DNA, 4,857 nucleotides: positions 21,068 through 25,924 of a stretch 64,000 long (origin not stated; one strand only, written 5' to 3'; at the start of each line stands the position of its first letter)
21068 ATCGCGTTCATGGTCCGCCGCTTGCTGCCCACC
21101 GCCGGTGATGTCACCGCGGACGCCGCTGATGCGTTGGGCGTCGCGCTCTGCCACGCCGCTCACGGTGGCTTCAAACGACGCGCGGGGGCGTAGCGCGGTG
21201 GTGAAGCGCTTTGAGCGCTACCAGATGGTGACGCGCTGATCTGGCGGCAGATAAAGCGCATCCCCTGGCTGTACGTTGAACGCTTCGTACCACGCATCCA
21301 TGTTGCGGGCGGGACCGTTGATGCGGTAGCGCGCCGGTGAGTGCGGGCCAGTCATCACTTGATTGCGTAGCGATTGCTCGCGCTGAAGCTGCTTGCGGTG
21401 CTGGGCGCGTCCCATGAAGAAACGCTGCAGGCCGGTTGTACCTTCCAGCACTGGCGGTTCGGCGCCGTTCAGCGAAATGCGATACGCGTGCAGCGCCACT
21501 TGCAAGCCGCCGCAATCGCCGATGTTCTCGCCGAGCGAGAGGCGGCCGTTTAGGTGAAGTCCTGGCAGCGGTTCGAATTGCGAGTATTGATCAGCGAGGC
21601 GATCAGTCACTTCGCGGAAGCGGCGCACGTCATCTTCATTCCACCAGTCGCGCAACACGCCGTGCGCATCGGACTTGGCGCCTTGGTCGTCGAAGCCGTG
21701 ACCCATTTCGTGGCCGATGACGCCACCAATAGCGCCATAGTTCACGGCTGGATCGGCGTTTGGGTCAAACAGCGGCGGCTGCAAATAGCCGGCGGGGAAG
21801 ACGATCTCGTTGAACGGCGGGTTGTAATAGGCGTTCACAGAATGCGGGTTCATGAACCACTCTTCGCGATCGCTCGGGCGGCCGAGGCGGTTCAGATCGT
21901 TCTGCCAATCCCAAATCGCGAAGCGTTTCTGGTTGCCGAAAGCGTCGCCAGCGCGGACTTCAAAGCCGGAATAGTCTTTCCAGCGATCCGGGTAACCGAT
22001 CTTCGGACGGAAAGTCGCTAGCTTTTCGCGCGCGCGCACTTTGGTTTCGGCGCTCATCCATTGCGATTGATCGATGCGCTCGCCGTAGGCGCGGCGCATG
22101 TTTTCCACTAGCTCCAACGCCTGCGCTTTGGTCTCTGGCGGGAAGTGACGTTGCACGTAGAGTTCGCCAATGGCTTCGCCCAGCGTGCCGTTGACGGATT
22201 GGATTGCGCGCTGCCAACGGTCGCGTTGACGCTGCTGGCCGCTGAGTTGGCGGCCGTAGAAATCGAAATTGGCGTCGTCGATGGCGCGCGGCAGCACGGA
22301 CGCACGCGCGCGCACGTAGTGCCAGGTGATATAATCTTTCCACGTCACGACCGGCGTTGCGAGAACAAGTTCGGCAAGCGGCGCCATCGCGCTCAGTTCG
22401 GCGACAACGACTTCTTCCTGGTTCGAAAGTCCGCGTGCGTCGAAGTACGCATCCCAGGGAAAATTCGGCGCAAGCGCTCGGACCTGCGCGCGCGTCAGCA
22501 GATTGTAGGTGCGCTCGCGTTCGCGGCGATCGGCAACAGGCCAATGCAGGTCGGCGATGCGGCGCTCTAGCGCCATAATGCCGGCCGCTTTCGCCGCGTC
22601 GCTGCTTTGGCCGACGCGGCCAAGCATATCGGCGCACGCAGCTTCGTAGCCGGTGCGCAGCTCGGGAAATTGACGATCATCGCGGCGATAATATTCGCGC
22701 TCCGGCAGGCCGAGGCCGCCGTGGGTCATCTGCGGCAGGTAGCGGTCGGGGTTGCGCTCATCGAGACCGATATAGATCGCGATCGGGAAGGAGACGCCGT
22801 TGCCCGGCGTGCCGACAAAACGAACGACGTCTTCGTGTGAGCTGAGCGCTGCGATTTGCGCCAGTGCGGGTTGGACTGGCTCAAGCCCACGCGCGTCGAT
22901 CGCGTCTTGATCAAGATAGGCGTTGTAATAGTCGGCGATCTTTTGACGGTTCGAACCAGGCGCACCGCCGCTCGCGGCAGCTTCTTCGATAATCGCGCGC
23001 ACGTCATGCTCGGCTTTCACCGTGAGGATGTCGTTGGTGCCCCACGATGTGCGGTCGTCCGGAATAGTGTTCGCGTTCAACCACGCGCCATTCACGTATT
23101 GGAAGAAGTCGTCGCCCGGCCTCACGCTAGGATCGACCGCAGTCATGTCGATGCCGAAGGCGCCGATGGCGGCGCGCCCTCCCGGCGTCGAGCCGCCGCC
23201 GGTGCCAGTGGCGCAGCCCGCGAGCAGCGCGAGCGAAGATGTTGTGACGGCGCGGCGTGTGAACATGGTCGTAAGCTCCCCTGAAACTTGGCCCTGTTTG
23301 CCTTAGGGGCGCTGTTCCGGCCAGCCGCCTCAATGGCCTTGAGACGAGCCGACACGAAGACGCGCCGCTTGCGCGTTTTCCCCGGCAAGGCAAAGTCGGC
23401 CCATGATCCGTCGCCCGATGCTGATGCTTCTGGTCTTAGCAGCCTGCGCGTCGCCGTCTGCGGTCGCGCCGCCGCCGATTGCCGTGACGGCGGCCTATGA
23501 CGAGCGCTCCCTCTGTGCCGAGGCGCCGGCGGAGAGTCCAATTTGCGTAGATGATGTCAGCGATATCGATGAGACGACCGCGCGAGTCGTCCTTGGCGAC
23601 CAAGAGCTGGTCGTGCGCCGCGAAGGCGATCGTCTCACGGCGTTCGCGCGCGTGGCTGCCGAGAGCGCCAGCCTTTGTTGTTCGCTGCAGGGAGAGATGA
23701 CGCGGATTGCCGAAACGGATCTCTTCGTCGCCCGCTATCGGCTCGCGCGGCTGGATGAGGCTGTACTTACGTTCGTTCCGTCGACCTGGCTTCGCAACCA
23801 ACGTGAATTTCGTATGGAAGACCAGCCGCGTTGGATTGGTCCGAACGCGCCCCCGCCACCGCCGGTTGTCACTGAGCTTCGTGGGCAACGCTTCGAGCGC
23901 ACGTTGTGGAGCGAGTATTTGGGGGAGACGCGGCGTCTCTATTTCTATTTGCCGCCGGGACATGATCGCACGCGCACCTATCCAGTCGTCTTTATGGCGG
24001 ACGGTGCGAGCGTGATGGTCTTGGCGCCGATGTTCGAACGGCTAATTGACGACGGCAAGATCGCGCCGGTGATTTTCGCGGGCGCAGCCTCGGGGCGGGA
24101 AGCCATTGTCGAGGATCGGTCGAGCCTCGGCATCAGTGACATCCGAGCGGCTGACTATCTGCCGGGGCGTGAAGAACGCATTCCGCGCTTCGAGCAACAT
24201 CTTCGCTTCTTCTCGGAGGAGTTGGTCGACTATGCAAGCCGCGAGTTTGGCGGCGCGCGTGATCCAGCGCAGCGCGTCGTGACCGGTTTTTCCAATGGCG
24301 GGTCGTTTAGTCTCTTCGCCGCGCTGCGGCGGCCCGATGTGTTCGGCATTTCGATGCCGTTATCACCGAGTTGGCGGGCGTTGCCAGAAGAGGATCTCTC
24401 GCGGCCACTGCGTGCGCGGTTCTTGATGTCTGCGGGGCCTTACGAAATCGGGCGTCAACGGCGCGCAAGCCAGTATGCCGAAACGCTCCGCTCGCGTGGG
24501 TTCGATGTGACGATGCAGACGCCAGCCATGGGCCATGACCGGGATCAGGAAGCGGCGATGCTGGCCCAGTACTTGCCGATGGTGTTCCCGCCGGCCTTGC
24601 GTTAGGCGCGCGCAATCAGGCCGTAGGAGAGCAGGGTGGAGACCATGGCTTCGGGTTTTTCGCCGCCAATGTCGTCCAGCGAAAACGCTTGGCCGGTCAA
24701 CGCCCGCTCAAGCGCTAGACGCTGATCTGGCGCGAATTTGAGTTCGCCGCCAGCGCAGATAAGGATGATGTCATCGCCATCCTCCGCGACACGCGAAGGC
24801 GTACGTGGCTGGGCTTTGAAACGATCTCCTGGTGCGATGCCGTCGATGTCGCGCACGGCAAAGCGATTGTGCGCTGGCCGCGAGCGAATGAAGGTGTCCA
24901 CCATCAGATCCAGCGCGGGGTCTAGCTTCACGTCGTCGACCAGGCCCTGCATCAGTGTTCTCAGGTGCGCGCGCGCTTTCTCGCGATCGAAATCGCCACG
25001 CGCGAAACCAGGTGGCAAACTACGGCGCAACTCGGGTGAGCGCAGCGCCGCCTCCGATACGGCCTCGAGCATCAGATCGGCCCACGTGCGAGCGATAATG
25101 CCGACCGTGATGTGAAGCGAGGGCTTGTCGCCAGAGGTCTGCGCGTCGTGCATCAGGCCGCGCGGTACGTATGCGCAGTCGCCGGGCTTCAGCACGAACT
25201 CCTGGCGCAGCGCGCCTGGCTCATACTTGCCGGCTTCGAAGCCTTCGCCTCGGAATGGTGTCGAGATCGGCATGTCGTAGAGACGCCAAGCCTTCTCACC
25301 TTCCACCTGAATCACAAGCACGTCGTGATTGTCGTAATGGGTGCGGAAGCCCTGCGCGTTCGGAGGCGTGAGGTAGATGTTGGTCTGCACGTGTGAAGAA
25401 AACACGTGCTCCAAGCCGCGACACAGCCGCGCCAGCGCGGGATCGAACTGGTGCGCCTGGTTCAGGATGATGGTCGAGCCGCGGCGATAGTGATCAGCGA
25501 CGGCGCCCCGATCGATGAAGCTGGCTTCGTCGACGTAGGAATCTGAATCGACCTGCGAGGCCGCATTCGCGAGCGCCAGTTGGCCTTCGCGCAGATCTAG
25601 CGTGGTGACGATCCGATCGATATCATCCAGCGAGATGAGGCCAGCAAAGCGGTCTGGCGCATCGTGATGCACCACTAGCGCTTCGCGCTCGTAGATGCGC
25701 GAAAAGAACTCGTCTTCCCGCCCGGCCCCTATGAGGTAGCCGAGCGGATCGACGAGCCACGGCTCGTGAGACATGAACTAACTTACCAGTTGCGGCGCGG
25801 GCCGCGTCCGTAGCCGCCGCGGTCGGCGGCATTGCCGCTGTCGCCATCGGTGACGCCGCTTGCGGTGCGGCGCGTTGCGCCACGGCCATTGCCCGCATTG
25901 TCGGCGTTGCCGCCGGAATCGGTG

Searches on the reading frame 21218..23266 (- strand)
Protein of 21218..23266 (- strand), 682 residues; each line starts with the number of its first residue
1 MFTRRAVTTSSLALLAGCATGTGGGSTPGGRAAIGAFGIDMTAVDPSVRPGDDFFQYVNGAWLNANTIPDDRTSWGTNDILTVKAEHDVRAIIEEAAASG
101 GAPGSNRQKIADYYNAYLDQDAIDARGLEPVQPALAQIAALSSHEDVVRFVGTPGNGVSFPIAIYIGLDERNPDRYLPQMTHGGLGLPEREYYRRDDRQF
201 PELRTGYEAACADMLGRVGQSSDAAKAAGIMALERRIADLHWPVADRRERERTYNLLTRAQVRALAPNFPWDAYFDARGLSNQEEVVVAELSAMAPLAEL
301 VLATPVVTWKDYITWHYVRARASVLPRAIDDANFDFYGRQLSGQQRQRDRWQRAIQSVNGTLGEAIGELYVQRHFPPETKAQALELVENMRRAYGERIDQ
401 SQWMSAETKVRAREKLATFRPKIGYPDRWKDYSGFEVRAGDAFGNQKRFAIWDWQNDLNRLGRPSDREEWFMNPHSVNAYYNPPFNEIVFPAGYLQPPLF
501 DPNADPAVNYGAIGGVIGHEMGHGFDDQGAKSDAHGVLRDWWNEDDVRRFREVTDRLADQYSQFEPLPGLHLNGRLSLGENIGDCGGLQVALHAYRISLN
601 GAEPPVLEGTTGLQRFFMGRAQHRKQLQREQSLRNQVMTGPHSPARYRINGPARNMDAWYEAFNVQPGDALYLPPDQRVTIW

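Call 55: search_protein_families(library=pfam, proteins=[window:21218-23266:-], max_evalue=0.001)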
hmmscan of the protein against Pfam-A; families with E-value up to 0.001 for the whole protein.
window:21218-23266:- (682 aa): 2 families
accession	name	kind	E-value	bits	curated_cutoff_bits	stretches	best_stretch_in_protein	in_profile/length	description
PF05649.18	Peptidase_M13_N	-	8.4e-118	394.5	32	1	50-426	1-381/381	Peptidase family M13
PF01431.27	Peptidase_M13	-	6.5e-62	209.2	24.5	1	478-679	1-205/205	Peptidase family M13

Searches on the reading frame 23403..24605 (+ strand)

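Call 54: search_protein_families(library=pfam, proteins=[window:23403-24605:+], max_evalue=0.001)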
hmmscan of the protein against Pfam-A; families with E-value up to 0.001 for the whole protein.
window:23403-24605:+ (400 aa): 1 family
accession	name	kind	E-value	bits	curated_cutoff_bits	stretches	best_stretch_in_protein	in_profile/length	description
PF00756.26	Esterase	-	1.9e-19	70.9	22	1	170-323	1-149/251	Putative esterase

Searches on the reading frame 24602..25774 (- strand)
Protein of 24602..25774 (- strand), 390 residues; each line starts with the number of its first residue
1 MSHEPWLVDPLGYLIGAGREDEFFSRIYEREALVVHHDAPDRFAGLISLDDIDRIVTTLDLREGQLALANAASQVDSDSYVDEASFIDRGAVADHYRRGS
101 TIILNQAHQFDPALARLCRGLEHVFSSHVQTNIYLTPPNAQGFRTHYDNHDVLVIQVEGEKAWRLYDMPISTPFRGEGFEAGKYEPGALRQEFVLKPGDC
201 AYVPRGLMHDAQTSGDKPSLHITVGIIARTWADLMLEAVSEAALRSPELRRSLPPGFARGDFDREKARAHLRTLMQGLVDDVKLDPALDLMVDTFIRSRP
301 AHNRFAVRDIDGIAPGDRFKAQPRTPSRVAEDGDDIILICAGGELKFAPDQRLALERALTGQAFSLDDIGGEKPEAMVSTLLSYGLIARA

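Call 54: search_protein_families(library=pfam, proteins=[window:24602-25774:-], max_evalue=0.001)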
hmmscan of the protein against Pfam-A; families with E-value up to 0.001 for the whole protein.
window:24602-25774:- (390 aa): 2 families
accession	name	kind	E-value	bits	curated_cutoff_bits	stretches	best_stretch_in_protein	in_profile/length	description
PF08007.18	JmjC_2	-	2.6e-28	98.6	22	1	105-234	3-127/127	JmjC domain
PF13621.12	Cupin_8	-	4.5e-06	27.2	27.4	0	127-167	130-169/252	Cupin-like domain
